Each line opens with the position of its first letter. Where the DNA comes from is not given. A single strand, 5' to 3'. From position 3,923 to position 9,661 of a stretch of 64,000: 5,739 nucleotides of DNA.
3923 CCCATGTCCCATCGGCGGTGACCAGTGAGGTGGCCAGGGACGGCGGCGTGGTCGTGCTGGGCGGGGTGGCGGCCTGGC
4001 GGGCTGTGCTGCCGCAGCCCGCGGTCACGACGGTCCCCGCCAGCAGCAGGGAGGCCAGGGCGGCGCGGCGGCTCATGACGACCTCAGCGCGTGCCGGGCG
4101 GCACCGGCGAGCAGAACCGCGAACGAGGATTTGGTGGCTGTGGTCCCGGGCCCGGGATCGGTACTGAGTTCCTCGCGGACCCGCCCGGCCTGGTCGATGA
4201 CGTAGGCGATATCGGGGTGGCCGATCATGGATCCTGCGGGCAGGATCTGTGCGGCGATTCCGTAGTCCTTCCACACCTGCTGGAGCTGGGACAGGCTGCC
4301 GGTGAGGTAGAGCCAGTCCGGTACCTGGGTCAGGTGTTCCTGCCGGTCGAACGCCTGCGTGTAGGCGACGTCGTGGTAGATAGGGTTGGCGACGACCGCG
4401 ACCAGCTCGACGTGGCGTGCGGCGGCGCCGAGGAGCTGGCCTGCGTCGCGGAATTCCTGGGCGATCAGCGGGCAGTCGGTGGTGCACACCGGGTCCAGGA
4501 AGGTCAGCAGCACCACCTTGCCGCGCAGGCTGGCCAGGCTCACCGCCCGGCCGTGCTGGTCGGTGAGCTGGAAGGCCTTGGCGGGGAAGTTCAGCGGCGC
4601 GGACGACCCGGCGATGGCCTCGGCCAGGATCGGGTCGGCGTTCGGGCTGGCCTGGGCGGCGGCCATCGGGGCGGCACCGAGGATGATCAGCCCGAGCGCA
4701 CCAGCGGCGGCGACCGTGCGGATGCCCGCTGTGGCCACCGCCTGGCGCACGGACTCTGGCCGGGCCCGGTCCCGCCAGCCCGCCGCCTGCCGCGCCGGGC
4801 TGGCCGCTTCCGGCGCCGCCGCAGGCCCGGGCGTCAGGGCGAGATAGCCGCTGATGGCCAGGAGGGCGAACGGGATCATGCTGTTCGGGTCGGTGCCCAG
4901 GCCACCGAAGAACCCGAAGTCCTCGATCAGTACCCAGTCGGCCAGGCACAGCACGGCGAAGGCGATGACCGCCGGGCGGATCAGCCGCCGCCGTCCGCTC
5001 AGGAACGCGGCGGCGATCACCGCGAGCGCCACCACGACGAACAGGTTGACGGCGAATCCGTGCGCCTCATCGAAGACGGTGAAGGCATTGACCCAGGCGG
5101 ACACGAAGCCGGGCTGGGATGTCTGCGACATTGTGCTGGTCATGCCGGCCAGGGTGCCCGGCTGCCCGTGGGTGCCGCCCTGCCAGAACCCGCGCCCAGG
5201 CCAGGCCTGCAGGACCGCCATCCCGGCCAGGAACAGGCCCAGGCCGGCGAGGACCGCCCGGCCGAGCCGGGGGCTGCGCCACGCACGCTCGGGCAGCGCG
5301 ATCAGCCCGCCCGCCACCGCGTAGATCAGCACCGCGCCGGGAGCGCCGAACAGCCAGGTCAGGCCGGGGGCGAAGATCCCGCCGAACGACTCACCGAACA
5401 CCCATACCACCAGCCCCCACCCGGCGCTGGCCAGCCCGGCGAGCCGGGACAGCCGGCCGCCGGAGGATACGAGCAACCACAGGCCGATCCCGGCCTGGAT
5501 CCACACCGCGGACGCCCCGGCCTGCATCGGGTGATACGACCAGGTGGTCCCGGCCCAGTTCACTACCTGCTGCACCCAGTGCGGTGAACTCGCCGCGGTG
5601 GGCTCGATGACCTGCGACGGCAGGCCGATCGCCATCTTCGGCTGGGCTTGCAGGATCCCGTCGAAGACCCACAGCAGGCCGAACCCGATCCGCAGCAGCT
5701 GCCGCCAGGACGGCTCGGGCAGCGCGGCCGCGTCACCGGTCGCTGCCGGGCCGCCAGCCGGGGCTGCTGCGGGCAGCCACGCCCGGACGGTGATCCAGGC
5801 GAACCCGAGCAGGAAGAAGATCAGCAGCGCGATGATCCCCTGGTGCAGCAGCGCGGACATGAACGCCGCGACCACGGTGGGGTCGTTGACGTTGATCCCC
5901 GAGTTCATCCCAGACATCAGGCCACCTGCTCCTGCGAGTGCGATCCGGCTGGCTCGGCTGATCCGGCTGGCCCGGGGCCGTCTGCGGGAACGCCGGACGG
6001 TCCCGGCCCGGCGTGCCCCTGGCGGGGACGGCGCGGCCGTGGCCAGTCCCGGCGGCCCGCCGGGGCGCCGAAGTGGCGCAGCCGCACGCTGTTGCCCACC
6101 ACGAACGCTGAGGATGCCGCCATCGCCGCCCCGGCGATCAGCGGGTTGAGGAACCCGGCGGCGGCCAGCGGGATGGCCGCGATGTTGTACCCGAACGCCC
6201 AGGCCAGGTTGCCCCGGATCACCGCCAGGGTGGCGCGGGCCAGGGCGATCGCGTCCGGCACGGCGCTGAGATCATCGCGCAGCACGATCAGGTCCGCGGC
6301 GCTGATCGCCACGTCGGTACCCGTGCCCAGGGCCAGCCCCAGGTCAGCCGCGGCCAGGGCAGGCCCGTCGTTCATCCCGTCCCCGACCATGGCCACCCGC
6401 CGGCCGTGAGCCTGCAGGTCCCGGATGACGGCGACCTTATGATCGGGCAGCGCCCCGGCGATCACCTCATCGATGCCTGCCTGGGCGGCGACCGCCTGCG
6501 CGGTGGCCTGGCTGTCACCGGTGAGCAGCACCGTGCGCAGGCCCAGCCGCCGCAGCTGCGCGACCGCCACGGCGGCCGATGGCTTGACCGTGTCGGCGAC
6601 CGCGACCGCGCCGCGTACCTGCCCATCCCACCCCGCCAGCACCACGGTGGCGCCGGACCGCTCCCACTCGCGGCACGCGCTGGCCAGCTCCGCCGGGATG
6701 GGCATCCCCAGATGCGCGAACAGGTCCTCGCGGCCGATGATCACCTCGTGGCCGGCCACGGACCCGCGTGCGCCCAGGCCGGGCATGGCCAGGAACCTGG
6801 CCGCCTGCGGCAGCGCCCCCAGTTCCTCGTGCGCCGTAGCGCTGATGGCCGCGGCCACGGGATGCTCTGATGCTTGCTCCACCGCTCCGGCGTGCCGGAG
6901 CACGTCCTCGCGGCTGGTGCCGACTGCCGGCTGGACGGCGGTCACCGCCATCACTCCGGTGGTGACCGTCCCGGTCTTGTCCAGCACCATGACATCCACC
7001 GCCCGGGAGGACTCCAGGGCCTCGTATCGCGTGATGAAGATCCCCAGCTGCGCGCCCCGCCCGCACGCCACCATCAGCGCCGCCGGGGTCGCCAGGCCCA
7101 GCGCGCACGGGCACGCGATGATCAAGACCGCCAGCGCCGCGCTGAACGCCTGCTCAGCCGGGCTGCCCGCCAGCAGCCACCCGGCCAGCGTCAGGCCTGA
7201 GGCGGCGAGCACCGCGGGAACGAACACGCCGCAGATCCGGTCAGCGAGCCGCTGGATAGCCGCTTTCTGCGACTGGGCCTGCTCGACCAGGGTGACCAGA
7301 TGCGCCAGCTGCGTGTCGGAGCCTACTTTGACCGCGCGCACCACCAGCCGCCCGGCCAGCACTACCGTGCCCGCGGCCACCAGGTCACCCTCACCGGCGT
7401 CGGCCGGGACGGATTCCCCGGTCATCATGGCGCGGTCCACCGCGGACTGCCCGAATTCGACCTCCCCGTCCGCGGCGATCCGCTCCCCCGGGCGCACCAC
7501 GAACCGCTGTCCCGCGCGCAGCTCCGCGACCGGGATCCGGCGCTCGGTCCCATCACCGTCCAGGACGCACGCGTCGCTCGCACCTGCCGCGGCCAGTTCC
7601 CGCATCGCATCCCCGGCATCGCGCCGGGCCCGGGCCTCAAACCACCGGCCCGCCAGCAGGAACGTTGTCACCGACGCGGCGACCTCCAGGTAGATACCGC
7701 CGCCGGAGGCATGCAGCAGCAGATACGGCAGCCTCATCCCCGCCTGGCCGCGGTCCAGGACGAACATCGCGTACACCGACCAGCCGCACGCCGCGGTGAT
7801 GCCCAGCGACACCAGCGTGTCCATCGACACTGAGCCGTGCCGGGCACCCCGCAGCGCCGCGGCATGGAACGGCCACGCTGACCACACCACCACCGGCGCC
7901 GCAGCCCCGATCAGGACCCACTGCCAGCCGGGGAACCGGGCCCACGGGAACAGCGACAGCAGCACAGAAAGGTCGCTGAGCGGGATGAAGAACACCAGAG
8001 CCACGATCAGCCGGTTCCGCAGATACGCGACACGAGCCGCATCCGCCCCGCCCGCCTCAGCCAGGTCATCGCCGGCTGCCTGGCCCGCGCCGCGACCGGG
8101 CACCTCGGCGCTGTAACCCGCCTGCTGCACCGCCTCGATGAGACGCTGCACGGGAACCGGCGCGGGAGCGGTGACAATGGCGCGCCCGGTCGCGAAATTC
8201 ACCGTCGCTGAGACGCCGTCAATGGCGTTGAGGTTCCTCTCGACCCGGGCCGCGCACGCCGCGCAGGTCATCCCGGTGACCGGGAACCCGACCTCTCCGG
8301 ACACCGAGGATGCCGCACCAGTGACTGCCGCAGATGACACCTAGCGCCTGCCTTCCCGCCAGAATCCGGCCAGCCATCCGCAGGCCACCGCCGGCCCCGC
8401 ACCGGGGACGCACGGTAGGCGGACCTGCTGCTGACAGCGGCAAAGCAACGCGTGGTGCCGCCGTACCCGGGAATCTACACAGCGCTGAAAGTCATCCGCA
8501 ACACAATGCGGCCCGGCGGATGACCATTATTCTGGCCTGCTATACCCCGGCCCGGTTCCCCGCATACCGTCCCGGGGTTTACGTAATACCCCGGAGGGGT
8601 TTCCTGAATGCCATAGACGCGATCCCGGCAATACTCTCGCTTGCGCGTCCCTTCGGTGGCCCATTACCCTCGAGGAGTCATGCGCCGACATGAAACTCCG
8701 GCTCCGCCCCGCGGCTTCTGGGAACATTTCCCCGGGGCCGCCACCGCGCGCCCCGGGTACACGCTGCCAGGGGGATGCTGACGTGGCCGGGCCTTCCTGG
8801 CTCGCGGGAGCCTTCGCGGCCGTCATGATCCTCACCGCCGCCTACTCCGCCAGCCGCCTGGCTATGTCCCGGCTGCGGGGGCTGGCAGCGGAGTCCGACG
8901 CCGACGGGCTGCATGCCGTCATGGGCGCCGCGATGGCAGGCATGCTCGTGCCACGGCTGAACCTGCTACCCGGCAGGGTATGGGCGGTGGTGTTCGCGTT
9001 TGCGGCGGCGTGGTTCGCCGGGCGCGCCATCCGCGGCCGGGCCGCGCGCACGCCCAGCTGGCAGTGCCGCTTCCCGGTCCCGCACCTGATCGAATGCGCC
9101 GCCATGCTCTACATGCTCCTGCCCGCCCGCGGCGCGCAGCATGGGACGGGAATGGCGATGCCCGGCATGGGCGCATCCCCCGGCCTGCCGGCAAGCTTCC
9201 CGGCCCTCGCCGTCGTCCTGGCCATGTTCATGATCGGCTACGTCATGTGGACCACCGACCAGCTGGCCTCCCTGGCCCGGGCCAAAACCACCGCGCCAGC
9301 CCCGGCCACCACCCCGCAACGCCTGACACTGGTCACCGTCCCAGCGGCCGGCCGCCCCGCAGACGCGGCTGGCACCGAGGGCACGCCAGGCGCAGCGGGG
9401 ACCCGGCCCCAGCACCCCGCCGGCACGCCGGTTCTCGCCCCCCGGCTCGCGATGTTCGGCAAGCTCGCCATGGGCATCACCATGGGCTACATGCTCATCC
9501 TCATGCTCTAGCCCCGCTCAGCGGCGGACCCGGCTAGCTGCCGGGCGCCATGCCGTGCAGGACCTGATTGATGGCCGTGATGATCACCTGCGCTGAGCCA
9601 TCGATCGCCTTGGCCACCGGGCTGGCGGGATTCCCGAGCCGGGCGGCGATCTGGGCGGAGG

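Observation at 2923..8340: Translationally coupled operon: Cu-type P1B ATPase -> polytopic membrane::SCO fusion -> BNR beta-propeller lipoprotein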

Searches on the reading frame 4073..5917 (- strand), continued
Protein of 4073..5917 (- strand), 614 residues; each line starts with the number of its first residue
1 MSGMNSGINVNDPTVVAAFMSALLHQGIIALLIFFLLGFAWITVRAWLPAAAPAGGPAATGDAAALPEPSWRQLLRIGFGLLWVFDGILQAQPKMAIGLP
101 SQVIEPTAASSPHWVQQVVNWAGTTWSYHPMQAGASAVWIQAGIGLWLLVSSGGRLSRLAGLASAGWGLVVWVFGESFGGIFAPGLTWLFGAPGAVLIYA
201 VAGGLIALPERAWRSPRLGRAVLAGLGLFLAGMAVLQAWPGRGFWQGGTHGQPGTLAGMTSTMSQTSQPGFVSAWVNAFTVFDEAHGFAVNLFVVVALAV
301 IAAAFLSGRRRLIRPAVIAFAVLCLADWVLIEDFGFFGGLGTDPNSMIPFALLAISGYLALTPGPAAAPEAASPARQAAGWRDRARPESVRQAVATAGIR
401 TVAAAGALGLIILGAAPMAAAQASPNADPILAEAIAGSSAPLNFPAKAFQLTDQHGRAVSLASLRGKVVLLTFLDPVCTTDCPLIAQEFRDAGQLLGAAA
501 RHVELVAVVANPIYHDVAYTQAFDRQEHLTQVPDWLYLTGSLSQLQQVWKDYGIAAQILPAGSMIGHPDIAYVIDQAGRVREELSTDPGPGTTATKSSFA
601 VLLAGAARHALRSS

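Call 35: search_dna_similar(query=window:4073-5917:-, collection=plasmids, mode=protein, max_rows=30)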
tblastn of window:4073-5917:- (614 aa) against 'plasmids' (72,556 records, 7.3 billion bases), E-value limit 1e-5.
Records with a match: 10; places in all: 10; records where one place covers at least 80% of the query: 0.
Best place of each record, by identity: <60% 10.
By first word of the organism name: Microvirga 2; Sinorhizobium 2; Frondihabitans 1; Ensifer 1; Rhizobium 1; Variovorax 1; Bacillus 1; Agrobacterium 1.
By predicted mobility (MOB-suite, as given by PLSDB): non-mobilizable 7; conjugative 3.
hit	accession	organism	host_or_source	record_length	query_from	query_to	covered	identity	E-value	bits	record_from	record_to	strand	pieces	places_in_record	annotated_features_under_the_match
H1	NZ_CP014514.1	Frondihabitans sp. PAMC 28766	Himantormia,single cell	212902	442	578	22%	36.5%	2e-16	91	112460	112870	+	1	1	redoxin domain-containing protein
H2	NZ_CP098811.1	Ensifer adhaerens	whole organism,soil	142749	441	581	23%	31.3%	1e-7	63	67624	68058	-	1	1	SCO family protein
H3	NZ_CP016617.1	Microvirga ossetica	Vicia alpestris,cell culture,nodules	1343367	441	581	23%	30.3%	7e-7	61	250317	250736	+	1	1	none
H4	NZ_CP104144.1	Rhizobium sullae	Sulla coronaria,cell culture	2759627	441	586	24%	28.5%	2e-6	59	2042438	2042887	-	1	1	record has no annotation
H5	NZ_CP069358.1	Microvirga sp. VF16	Vachellia farnesiana,Cell culture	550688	441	581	23%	28.9%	7e-7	61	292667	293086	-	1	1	SCO family protein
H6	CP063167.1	Variovorax paradoxus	-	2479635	447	581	22%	29.8%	8e-8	64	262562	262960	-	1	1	SCO family protein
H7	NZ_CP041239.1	Sinorhizobium mexicanum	Acaciella angustissima,cell culture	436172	446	581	22%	29.3%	2e-6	59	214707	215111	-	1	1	SCO family protein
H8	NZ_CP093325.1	Bacillus sp. N5-665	whole organism,peat soil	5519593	440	585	24%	27.2%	4e-7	61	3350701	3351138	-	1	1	none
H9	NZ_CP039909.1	Agrobacterium tumefaciens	-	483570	441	581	23%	27.9%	2e-6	59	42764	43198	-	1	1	SCO family protein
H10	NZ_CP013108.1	Sinorhizobium americanum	Vachellia farnesiana,cell culture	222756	446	581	22%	28.5%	3e-6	58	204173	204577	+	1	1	SCO family protein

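Call 36: predict_structure(alignment_id=A1)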
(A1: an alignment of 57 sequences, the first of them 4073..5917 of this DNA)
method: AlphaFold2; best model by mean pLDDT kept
length: 614 residues; sequences in the alignment: 57
mean_pLDDT: 90.0   pTM: 0.89
mean pLDDT of the five models: 90.0, 88.3, 88.2, 87.5, 87.1
residues with pLDDT >= 90: 453; 70-90: 116; 50-70: 33; < 50: 12
segments of 3 or more residues with pLDDT < 50: 1-5, 58-62
pLDDT, mean of each block of 10 residues (from residue 1): 57 92 95 94 82 50 70 96 95 91 91 95 94 96 98 93 98 94 90 95 97 94 98 95 81 88 90 94 95 97 97 98 95 75 79 97 72 57 75 78 95 96 91 88 97 98 97 95 95 96 98 97 98 97 97 89 83 98 90 83 96 88
secondary structure, 60 per line:
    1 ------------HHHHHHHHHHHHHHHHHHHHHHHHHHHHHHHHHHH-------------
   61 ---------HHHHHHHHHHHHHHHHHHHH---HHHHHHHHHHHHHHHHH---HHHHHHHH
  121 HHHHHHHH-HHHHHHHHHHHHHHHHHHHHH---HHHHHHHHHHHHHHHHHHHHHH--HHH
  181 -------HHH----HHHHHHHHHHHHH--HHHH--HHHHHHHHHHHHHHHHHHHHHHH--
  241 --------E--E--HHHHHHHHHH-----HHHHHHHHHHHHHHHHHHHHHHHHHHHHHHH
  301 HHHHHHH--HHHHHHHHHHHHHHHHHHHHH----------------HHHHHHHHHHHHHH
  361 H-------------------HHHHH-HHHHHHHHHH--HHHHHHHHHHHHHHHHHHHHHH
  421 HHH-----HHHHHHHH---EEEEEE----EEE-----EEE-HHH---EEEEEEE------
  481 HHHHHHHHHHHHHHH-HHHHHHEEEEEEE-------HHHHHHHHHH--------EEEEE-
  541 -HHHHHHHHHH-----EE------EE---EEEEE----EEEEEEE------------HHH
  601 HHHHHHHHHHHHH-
elements in order: H13-47 H70-89 H93-109 H113-128 H130-150 H154-175 H195-207 H210-213 H216-238 H255-264 H270-307 H310-330 H347-361 H381-385 H387-396 H399-423 H429-436 E440-445 E450-452 E458-460 E468-474 H481-495 H497-502 E503-509 H517-526 E535-539 H542-551 E570-574 E579-585 H598-613

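Call 38: fold_search(model_id=the predicted structure, library=pdb)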
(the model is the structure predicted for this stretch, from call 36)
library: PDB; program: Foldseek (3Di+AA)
matches with E <= 10: 995; with E <= 0.001: 227
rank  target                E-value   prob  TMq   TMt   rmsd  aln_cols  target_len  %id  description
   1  4wbj_B                4.5e-08  1.00  0.23  0.84   3.8       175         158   23  Crystal structure of Bradyrhizobium japonicum ScoI in the oxidized state (released 2015-09-23)
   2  4hde                  5.1e-08  1.00  0.23  0.77   2.1       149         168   26  The crystal structure of a SCO1/SenC family lipoprotein from Bacillus anthracis str. Ames (released 2012-10-24)
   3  4wbj_A                5.8e-08  1.00  0.23  0.86   3.3       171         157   23  Crystal structure of Bradyrhizobium japonicum ScoI in the oxidized state (released 2015-09-23)
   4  4txo_D                7.8e-08  1.00  0.23  0.80   4.1       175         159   23  Crystal structure of the mixed disulfide complex of thioredoxin-like TlpAs(C110S) and copper chaperone ScoIs(C74S) (released 2014-10-01)
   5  1xzo_B                1.4e-07  1.00  0.24  0.76   3.4       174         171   24  Identification of a disulfide switch in BsSco, a member of the Sco family of cytochrome c oxidase assembly proteins (released 2005-03-01)
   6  4txo_H                1.4e-07  1.00  0.22  0.82   3.7       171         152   22  Crystal structure of the mixed disulfide complex of thioredoxin-like TlpAs(C110S) and copper chaperone ScoIs(C74S) (released 2014-10-01)
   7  1xzo_A                2.3e-07  1.00  0.23  0.72   4.1       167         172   22  Identification of a disulfide switch in BsSco, a member of the Sco family of cytochrome c oxidase assembly proteins (released 2005-03-01)
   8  4txo_B                6.4e-07  1.00  0.22  0.75   4.6       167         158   23  Crystal structure of the mixed disulfide complex of thioredoxin-like TlpAs(C110S) and copper chaperone ScoIs(C74S) (released 2014-10-01)
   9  2k6v_MODEL_1_A        7.3e-07  1.00  0.23  0.73   4.0       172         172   22  Solution structures of apo Sco1 protein from Thermus Thermophilus (released 2008-09-09)
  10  6n5u_B                8.6e-07  1.00  0.22  0.80   4.4       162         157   17  Crystal structure of Arabidopsis thaliana ScoI with copper bound (released 2019-07-24)
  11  3me7_A                9.4e-07  1.00  0.24  0.79   3.0       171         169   16  Crystal structure of putative electron transport protein aq_2194 from Aquifex aeolicus VF5 (released 2010-04-14)
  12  6n5u_A                1.4e-06  1.00  0.23  0.79   3.4       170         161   18  Crystal structure of Arabidopsis thaliana ScoI with copper bound (released 2019-07-24)
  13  2b7j_B                1.6e-06  1.00  0.22  0.66   4.5       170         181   18  Crystal Structure of Yeast Sco1 with Copper Bound (released 2006-04-11)
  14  2ggt_A                1.7e-06  1.00  0.22  0.74   4.0       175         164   15  Crystal structure of human SCO1 complexed with nickel. (released 2006-05-16)
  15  2b7k_B                2.0e-06  1.00  0.21  0.68   4.8       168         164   17  Crystal Structure of Yeast Sco1 (released 2006-04-11)
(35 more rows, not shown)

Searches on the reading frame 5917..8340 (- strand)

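Call 5: search_protein_families(library=pfam, proteins=[window:5917-8340:-], max_evalue=0.01)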
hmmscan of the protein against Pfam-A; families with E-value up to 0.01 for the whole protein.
window:5917-8340:- (807 aa): 5 families
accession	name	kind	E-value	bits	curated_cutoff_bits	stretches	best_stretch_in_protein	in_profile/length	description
PF00122.25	E1-E2_ATPase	-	3.1e-51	173.9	28.1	1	257-431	7-180/181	E1-E2 ATPase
PF00702.32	Hydrolase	-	4.3e-33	115.8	26.4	1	449-666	2-191/191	haloacid dehalogenase-like hydrolase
PF00403.32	HMA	-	3.7e-14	53.3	24.8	1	19-76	2-61/62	Heavy-metal-associated domain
PF08282.18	Hydrolase_3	-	7.2e-06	26.3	20.9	1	639-698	196-255/255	haloacid dehalogenase-like hydrolase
PF12710.13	HAD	-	3.7e-05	24.7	27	1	579-662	80-188/189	haloacid dehalogenase-like hydrolase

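Call 6: search_protein_families(library=ncbifam, proteins=[window:5917-8340:-], max_evalue=0.01)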
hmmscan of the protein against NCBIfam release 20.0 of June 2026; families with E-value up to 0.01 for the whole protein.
window:5917-8340:- (807 aa): 33 families (the best 25 are shown)
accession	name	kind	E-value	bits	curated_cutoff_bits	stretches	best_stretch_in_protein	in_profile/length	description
TIGR01525.1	ATPase-IB_hvy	subfamily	7.6e-166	553.2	346.25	1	173-754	1-560/560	heavy metal translocating P-type ATPase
NF007952.0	PRK10671.1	equivalog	9.3e-150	500.4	1316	1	20-757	108-834/838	copper-exporting P-type ATPase CopA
TIGR01511.1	ATPase-IB1_Cu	subfamily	9.8e-146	486.8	397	1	217-755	42-542/542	copper-translocating P-type ATPase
TIGR01512.1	ATPase-IB2_Cd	subfamily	6.1e-104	348.5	313.5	2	219-544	19-310/494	cadmium family heavy metal-translocating P-type ATPase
NF008262.1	PRK11033.1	equivalog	5.3e-102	342.5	1005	1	16-754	42-727/731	zinc/cadmium/mercury/lead-transporting ATPase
NF033775.1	P_type_ZntA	exception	1.4e-89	301.3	1240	2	221-754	203-728/732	Zn(II)/Cd(II)/Pb(II) translocating P-type ATPase ZntA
TIGR01494.1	ATPase_P-type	subfamily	1.6e-72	244.5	62.3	1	226-733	4-468/478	HAD-IC family P-type ATPase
TIGR01497.1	kdpB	equivalog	2.6e-55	187.7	527.9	1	257-713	107-574/675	potassium-transporting ATPase subunit KdpB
NF010609.0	PRK14010.1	equivalog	4e-46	157.5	1323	1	256-713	105-569/673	K(+)-transporting ATPase subunit B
TIGR01647.1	ATPase-IIIA_H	equivalog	1.1e-44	152.8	615.5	2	240-502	77-342/755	plasma-membrane proton-efflux P-type ATPase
TIGR01522.1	ATPase-IIA2_Ca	equivalog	9.6e-29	99.7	798.3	3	626-728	567-670/854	calcium-transporting P-type ATPase, PMR1-type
TIGR01517.1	ATPase-IIB_Ca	equivalog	2.2e-28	99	507.05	2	626-726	607-707/882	calcium-translocating P-type ATPase, PMCA-type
TIGR01116.1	ATPase-IIA1_Ca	equivalog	1.4e-23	82.9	703.4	2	576-709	458-606/799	calcium-translocating P-type ATPase, SERCA-type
TIGR01524.1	ATPase-IIIB_Mg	equivalog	3.2e-21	75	610.75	2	626-708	582-664/867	magnesium-translocating P-type ATPase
TIGR01657.1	P-ATPase-V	hypoth_equivalog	1.6e-20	72.3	618.25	2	626-706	782-860/1055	ATP13A2 family polyamine export P-type ATPase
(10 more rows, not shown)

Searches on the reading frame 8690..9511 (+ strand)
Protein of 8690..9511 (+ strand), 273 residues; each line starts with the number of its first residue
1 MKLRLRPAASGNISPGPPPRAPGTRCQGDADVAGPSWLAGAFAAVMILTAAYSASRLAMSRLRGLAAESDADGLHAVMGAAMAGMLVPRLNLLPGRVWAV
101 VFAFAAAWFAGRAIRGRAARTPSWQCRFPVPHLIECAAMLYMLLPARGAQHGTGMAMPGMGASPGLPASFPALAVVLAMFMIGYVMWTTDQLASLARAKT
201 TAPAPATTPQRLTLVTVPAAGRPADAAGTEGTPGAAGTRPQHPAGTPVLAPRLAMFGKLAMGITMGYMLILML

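Call 5: search_protein_families(library=pfam, proteins=[window:8690-9511:+], max_evalue=0.01)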
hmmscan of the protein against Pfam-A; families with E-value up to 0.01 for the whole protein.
window:8690-9511:+ (273 aa): 1 family
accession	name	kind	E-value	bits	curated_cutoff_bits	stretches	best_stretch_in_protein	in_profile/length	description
PF17197.9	DUF5134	-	2.9e-19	70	29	1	71-272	5-152/152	Domain of unknown function (DUF5134)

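Call 6: search_protein_families(library=ncbifam, proteins=[window:8690-9511:+], max_evalue=0.01)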
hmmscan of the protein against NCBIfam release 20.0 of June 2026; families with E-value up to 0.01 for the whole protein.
window:8690-9511:+ (273 aa): 0 families
